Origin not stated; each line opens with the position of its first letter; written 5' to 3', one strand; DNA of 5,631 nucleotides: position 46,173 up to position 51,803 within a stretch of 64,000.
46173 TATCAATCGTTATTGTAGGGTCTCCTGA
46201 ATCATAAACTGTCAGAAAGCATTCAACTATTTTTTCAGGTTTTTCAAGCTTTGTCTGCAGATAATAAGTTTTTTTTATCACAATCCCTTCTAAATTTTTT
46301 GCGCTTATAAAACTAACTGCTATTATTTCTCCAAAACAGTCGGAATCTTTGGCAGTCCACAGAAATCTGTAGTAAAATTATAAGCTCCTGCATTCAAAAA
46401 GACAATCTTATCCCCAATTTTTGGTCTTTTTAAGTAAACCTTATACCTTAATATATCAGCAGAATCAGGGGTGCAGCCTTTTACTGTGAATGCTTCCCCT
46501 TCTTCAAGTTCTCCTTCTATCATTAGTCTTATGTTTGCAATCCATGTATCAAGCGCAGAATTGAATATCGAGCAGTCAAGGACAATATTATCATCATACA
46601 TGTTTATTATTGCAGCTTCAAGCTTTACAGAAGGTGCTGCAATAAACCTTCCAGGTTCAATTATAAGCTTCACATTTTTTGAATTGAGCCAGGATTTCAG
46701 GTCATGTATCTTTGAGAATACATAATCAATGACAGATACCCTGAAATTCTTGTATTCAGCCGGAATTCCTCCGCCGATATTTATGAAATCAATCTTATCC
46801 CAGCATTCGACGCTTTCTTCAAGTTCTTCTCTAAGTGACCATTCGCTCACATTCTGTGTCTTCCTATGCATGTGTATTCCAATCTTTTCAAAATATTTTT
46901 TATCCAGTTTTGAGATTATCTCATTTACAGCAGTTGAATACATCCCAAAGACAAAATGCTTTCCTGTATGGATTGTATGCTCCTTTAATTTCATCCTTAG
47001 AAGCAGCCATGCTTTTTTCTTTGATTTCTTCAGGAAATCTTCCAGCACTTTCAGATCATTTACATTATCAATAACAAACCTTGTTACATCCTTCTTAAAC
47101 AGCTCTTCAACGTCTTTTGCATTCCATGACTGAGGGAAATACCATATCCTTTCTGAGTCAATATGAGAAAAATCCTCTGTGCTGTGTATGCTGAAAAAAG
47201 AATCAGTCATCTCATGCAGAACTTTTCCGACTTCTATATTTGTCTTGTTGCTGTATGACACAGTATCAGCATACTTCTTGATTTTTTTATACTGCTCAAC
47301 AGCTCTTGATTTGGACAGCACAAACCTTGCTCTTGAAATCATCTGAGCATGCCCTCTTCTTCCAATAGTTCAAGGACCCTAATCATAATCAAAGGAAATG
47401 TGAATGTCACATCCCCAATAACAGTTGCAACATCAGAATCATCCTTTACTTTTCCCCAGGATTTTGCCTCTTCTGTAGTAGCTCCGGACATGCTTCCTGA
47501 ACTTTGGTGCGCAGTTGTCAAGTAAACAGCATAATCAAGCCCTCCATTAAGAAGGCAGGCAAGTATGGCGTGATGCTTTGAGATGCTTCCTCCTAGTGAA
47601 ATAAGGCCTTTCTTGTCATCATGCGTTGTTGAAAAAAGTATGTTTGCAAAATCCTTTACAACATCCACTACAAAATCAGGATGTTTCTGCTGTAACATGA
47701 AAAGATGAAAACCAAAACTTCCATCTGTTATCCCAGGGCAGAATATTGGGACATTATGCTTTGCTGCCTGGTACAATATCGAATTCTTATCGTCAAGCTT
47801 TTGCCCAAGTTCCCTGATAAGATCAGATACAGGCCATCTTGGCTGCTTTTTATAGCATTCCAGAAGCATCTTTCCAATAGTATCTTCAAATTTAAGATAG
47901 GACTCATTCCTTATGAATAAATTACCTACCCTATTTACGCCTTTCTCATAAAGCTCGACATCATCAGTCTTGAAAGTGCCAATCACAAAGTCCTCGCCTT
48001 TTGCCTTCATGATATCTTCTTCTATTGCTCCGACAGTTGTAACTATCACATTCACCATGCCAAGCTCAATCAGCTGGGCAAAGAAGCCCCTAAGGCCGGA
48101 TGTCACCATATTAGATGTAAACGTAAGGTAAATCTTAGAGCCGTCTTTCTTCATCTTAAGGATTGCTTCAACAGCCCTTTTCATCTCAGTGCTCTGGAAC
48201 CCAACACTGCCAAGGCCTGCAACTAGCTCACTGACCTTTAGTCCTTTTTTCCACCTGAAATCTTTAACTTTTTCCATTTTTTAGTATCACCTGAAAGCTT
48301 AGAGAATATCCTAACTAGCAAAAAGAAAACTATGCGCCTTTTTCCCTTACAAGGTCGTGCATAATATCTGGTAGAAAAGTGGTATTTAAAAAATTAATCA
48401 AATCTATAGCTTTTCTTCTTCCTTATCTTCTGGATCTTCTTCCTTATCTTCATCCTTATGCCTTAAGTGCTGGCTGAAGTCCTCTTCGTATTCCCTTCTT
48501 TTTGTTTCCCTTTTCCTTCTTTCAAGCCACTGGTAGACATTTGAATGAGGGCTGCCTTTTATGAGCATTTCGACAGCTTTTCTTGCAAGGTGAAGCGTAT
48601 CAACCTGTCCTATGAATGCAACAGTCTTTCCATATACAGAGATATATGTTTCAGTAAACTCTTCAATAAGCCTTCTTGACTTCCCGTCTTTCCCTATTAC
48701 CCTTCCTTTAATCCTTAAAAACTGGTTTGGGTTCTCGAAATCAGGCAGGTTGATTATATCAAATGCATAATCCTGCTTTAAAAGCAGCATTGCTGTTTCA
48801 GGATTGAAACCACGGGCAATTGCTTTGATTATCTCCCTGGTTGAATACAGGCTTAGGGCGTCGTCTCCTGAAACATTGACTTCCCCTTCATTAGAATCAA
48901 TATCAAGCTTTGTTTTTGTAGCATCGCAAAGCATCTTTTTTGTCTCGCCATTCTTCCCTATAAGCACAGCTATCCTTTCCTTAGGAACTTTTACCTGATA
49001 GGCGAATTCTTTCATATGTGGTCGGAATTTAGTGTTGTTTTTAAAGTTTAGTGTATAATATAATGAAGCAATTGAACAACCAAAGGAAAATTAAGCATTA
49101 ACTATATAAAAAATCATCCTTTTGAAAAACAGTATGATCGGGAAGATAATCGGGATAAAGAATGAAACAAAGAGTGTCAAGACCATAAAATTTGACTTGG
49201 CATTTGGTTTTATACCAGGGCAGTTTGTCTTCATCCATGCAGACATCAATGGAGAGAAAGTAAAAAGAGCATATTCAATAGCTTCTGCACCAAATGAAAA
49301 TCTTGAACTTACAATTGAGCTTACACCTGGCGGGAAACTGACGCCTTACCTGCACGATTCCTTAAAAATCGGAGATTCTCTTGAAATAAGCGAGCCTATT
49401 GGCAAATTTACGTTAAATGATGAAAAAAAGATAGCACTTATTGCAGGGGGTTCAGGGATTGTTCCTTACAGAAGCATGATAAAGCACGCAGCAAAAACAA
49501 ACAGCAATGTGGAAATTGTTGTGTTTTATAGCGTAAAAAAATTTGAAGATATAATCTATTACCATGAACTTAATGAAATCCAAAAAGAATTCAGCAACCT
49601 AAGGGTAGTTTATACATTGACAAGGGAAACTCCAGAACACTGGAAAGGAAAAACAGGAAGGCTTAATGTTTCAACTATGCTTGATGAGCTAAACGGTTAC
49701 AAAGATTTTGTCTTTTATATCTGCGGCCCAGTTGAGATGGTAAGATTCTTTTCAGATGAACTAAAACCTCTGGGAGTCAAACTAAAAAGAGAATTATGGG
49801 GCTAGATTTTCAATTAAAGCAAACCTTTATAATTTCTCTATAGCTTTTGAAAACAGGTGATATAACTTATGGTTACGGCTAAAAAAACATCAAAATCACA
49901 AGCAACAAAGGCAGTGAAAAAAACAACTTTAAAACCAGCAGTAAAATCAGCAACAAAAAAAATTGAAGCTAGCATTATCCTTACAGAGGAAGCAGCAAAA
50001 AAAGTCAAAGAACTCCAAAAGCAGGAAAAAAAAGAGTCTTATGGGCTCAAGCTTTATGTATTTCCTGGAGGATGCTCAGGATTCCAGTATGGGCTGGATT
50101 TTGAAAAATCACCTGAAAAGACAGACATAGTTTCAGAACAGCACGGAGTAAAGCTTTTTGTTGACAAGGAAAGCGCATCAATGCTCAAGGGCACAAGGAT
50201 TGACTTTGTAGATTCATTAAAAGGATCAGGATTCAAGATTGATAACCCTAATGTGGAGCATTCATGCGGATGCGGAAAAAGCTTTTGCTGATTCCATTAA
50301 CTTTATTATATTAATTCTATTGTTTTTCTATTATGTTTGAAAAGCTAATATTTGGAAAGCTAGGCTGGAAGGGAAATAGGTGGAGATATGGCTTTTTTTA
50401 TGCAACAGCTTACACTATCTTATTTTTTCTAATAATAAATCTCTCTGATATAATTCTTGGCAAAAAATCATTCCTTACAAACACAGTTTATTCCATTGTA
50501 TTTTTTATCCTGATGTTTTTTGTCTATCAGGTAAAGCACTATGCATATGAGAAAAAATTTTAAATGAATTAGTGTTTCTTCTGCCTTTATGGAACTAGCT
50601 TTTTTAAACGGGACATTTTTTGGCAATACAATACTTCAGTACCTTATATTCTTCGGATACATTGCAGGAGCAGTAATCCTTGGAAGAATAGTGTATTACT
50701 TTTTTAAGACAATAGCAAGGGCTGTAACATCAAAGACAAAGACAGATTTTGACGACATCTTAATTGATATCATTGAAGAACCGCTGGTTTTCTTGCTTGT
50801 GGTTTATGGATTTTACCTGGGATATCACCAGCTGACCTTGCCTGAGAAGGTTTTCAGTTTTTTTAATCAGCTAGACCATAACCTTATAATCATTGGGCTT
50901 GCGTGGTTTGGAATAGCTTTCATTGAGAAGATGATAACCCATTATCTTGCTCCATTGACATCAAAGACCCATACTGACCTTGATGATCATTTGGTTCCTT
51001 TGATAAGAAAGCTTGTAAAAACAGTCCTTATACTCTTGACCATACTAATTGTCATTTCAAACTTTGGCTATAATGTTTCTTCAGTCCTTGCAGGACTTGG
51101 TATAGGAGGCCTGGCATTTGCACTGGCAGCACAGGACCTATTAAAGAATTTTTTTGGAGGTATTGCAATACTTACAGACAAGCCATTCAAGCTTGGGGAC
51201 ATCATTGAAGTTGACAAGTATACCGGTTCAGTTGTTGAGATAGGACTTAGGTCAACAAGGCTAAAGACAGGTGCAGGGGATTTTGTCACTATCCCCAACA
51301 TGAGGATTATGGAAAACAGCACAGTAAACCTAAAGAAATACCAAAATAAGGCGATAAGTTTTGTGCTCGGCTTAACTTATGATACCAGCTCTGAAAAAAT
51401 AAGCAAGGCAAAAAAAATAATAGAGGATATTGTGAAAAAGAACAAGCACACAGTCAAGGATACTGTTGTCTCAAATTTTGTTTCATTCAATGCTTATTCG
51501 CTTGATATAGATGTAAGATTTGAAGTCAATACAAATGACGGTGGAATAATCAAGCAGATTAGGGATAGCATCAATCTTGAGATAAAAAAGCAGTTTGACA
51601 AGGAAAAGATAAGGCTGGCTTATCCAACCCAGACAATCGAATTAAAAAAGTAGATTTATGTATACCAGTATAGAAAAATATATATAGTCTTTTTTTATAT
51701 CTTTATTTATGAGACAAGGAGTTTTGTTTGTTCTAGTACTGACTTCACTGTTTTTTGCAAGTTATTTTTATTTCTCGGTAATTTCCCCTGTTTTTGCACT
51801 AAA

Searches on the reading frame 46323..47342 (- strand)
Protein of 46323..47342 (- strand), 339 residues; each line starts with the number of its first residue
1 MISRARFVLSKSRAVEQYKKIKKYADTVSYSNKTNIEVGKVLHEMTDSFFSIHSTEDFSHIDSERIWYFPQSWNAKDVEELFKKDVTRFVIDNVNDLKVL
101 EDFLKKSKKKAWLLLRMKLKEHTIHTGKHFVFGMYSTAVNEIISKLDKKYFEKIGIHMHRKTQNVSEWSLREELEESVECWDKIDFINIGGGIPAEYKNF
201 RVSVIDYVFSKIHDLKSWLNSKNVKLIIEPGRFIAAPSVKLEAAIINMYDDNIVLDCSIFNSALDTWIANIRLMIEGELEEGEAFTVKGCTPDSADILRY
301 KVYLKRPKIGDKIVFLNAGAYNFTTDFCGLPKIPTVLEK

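Call 62: search_protein_families(library=ncbifam, proteins=[window:46323-47342:-], max_evalue=0.00001)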
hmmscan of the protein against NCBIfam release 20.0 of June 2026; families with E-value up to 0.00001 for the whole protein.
window:46323-47342:- (339 aa): 5 families
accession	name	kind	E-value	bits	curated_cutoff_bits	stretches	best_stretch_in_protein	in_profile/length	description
TIGR01048.1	lysA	equivalog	2e-21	76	297.9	1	16-324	40-379/417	diaminopimelate decarboxylase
NF006515.0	PRK08961.1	equivalog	3.8e-15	54.9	802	1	55-323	564-842/861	bifunctional aspartate kinase/diaminopimelate decarboxylase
TIGR03099.1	dCO2ase_PEP1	hypoth_equivalog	4.4e-11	42.5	478.45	1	89-237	118-282/398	pyridoxal-dependent decarboxylase, exosortase A system-associated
NF052544.1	OrLyDeCDokD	equivalog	1.3e-06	27.3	700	0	74-239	123-313/461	ornithine/lysine decarboxylase DokD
TIGR01047.1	nspC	equivalog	2.5e-06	26.2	409.05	1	146-330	151-351/380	carboxynorspermidine decarboxylase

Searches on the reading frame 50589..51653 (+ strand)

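Call 62: search_protein_families(library=ncbifam, proteins=[window:50589-51653:+], max_evalue=0.00001)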
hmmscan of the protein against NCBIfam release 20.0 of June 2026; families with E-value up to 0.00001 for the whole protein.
window:50589-51653:+ (354 aa): 6 families
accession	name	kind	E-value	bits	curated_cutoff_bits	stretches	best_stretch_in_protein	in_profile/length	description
NF047602.1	MscsSHelicob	equivalog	1.2e-28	100.3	400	1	100-353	10-259/260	small-conductance mechanosensitive channel MscS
NF007662.0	PRK10334.1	subfamily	2.3e-26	92.7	321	1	112-353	44-278/286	small-conductance mechanosensitive channel MscS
NF047601.1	MscSThanab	equivalog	1.1e-23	84.1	500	1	101-353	27-277/280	small-conductance mechanosensitive channel MscS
NF008542.0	PRK11465.1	equivalog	4.1e-16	58.4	596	1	131-350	505-720/741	mechanosensitive channel protein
NF008438.0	PRK11281.1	equivalog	4.9e-13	47.8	991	1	168-347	910-1083/1113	mechanosensitive channel MscK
NF008180.0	PRK10929.1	equivalog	7.5e-10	37.3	809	1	139-346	875-1079/1109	miniconductance mechanosensitive channel MscM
